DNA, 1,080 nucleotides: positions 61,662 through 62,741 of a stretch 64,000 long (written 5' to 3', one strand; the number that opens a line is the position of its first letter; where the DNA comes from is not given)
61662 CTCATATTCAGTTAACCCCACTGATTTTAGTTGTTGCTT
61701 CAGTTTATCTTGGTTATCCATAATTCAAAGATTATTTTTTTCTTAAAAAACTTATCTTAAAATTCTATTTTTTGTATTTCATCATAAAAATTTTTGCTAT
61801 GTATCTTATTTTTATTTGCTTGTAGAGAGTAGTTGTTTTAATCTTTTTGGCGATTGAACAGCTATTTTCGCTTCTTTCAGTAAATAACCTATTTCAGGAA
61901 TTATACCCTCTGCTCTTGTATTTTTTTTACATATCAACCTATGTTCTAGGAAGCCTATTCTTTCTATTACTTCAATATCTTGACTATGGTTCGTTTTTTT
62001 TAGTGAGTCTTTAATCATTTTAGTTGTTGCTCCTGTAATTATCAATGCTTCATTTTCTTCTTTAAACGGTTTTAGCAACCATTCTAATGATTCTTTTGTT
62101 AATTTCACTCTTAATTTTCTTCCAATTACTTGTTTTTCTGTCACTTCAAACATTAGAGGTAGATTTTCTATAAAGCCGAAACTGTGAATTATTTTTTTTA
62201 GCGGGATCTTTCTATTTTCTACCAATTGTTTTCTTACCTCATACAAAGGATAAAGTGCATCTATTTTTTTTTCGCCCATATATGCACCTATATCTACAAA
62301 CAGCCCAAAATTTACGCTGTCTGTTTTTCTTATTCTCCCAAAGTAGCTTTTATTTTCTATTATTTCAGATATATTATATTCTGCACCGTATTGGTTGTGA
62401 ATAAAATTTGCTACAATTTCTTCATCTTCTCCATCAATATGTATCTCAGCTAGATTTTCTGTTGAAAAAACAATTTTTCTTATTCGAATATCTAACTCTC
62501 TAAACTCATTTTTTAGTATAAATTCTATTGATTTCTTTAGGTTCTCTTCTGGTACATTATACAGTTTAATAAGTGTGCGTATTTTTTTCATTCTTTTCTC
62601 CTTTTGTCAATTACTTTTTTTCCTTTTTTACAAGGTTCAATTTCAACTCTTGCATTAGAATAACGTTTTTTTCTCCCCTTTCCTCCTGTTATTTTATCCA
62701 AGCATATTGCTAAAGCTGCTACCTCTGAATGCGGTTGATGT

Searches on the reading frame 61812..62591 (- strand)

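Call 71: search_protein_families(library=pfam, proteins=[window:61812-62591:-], max_evalue=0.00001)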
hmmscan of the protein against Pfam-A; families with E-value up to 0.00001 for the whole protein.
window:61812-62591:- (259 aa): 3 families
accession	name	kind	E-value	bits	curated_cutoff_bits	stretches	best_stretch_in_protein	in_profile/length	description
PF24873.1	DUF2110_C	-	3.8e-19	68.6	23.2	1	181-245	2-66/67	DUF2110 C-terminal domain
PF09883.16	DUF2110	-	7.9e-12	45.8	23.2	1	79-172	3-83/87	DUF2110 central domain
PF24872.1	DUF2110_N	-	1.4e-08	35.2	28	1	4-70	2-68/72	DUF2110 N-terminal domain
